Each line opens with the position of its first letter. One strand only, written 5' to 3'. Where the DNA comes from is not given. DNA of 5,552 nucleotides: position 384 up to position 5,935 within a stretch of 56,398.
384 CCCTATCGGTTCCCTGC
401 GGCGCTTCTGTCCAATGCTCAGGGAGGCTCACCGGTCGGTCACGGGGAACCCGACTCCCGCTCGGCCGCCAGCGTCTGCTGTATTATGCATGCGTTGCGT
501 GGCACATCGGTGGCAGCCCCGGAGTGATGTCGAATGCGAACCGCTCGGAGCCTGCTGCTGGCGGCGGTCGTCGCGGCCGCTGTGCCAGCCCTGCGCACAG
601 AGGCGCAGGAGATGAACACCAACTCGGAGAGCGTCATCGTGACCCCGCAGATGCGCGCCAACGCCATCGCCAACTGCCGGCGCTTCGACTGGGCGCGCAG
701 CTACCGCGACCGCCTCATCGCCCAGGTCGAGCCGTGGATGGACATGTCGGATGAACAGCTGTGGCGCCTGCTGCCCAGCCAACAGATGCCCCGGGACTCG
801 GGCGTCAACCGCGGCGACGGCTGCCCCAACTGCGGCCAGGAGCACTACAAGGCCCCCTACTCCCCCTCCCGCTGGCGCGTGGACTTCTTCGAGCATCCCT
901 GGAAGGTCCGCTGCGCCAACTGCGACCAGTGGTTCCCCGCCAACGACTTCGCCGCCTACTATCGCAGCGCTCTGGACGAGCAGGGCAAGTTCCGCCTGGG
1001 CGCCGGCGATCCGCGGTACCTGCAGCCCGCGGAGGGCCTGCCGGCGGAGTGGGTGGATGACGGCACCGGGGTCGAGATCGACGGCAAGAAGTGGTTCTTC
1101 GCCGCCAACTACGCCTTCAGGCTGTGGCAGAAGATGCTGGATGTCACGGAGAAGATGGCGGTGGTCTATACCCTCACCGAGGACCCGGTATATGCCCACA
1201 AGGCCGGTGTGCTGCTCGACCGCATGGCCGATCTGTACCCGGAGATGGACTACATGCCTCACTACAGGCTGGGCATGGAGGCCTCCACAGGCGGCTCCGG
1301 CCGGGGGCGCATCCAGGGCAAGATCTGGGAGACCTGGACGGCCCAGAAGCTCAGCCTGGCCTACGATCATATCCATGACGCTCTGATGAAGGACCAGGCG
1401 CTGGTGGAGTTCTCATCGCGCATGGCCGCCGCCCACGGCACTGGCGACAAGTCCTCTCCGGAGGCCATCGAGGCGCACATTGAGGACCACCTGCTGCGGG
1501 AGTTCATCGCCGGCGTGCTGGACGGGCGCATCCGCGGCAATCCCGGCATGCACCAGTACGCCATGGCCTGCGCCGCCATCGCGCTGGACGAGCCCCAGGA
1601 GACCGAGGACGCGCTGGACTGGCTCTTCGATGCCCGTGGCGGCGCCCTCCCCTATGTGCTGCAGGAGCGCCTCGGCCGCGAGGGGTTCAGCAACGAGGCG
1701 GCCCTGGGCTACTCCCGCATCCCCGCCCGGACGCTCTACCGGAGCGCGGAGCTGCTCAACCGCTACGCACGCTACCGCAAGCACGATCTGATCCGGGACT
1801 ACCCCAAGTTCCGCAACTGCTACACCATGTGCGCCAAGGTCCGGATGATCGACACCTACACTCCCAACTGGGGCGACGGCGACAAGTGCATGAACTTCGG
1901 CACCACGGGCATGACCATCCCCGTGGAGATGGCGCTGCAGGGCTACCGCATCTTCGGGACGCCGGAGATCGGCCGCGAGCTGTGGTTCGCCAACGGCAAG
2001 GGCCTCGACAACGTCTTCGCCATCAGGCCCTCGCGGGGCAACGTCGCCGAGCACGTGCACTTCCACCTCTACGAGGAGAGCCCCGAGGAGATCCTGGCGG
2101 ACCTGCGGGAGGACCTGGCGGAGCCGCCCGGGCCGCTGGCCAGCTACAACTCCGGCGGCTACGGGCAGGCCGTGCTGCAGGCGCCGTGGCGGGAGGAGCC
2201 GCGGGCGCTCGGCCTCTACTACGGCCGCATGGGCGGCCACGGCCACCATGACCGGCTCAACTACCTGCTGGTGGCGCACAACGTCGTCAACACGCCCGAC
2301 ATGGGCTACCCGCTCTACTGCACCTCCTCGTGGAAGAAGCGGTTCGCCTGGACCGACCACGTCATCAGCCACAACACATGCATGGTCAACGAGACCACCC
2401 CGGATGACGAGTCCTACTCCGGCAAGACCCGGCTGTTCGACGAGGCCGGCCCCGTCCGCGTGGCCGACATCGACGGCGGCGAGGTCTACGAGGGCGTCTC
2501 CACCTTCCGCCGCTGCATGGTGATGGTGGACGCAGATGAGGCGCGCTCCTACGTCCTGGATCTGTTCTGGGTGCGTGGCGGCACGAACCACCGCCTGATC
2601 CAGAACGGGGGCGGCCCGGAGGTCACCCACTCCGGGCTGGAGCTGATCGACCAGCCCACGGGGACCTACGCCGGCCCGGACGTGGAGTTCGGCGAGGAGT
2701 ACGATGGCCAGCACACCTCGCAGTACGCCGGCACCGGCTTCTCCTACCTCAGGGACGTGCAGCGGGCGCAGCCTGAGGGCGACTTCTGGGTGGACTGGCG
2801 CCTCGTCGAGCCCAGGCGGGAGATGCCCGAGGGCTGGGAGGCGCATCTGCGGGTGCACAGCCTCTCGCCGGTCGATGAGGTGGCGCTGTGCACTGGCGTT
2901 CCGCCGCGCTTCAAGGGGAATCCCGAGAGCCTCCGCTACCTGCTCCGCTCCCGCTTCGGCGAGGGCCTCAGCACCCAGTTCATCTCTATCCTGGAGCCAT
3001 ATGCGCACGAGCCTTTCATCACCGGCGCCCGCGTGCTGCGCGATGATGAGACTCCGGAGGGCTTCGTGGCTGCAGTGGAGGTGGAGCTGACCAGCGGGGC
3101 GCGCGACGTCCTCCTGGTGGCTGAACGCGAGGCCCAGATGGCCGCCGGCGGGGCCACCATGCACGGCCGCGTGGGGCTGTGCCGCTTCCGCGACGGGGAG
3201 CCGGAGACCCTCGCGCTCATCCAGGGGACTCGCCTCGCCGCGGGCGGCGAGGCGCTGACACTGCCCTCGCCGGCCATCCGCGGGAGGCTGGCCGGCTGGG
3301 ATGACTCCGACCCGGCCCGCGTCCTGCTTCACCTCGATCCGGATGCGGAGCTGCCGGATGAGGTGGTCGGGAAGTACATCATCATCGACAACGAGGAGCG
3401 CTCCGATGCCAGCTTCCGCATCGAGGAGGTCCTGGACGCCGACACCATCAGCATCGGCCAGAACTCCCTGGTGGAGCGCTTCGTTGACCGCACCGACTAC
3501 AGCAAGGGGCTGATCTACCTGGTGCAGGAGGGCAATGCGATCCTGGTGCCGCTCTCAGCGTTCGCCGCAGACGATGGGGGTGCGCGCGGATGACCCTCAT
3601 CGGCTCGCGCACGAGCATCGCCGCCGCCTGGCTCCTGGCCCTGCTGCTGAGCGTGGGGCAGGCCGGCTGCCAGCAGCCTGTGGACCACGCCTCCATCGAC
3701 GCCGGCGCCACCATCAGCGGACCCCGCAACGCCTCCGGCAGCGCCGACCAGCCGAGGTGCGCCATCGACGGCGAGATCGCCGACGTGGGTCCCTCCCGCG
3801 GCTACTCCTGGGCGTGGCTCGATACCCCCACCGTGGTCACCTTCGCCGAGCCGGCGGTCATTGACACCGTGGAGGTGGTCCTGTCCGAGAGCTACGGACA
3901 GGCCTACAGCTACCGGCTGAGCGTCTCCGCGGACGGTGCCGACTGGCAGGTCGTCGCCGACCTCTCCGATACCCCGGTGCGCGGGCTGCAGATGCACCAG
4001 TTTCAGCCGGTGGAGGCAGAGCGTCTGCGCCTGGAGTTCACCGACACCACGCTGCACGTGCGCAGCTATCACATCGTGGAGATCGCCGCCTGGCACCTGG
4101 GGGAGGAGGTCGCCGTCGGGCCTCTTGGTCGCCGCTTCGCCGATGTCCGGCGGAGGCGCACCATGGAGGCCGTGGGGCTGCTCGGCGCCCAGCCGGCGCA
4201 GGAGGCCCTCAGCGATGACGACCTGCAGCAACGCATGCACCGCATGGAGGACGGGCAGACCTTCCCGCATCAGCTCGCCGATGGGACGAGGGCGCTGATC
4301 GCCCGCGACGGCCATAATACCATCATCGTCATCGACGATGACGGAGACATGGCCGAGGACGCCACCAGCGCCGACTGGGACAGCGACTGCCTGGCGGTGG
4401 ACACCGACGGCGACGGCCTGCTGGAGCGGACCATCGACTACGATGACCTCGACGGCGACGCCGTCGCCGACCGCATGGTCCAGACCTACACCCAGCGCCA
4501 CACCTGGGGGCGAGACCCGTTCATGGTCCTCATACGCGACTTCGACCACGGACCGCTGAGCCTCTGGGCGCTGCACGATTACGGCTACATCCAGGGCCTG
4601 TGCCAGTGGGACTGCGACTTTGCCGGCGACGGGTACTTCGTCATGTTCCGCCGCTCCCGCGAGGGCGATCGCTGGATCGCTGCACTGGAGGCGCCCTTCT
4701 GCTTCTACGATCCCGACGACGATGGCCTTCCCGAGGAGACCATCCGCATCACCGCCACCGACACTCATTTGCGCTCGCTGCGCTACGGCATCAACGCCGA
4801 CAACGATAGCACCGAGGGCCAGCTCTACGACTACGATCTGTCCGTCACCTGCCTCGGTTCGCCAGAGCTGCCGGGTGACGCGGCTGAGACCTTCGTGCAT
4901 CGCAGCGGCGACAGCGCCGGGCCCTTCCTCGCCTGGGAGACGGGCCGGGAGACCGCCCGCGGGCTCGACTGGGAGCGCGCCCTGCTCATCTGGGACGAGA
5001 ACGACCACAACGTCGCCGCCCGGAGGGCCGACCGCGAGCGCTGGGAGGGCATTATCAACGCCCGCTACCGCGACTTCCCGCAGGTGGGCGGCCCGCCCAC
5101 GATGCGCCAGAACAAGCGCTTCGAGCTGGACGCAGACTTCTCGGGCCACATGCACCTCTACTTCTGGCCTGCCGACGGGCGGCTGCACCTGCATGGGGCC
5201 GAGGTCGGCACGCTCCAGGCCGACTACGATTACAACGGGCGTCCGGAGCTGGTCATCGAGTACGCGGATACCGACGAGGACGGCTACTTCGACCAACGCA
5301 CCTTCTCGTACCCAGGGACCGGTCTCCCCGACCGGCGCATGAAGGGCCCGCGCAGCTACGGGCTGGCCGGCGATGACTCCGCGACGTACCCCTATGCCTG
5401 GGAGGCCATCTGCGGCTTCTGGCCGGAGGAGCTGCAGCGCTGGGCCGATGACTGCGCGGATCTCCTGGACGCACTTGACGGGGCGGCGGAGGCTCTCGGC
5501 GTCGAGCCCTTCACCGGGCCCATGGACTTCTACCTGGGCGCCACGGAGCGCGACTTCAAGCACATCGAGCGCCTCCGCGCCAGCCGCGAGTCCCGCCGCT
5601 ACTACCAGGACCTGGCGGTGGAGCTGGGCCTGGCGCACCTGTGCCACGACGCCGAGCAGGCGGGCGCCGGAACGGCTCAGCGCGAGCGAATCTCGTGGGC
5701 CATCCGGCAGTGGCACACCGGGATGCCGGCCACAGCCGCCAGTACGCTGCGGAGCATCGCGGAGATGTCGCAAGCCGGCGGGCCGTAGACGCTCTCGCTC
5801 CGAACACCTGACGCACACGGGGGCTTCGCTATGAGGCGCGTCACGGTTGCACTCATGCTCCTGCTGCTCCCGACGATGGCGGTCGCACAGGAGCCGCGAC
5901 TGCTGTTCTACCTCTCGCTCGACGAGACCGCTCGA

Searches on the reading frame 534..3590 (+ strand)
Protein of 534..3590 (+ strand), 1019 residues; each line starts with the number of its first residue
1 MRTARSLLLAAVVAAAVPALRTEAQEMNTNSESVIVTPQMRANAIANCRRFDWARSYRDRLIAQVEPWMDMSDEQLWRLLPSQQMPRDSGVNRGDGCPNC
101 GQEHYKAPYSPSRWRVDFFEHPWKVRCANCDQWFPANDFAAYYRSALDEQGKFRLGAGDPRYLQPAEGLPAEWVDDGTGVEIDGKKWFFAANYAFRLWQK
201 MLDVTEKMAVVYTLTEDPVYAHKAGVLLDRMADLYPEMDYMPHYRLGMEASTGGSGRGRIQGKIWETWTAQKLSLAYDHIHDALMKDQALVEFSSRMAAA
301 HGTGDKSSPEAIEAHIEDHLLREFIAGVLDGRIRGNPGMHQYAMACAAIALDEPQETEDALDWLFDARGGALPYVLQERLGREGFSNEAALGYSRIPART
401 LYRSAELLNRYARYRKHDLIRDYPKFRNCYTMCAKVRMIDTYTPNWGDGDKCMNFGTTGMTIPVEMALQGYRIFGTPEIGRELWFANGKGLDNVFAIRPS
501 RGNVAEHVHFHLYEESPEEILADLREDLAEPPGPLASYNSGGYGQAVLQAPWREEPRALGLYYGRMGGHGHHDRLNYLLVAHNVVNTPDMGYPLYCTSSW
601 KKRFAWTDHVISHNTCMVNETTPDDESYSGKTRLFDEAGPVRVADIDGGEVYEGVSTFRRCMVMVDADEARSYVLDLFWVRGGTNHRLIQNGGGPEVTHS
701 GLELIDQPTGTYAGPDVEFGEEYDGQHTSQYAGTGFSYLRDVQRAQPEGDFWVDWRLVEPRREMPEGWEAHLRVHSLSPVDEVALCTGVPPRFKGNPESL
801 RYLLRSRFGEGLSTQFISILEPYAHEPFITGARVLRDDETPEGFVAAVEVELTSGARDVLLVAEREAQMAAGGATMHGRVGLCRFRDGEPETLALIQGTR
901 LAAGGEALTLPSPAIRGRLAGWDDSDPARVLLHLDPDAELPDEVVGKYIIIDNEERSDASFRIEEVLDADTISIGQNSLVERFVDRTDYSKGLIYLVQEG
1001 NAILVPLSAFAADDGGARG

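Call 38: search_protein_families(library=pfam, proteins=[window:534-3590:+], max_evalue=0.001)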
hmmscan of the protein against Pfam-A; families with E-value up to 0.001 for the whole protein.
window:534-3590:+ (1019 aa): 1 family
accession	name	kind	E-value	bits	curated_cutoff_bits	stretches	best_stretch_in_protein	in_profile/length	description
PF07940.18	Hepar_II_III_C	-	9.7e-05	22.4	24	1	564-624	34-89/237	Heparinase II/III-like, C-terminal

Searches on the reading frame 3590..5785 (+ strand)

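Call 38: search_protein_families(library=pfam, proteins=[window:3590-5785:+], max_evalue=0.001)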
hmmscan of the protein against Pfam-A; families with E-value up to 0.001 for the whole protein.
window:3590-5785:+ (732 aa): 2 families
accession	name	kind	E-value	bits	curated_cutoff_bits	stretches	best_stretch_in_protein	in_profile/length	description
PF00754.31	F5_F8_type_C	-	1e-05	26.1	28.2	1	54-156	13-118/127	F5/8 type C domain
PF22633.2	F5_F8_type_C_2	-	6e-05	24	27.8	1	82-148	23-91/91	NedA-like, galactose-binding domain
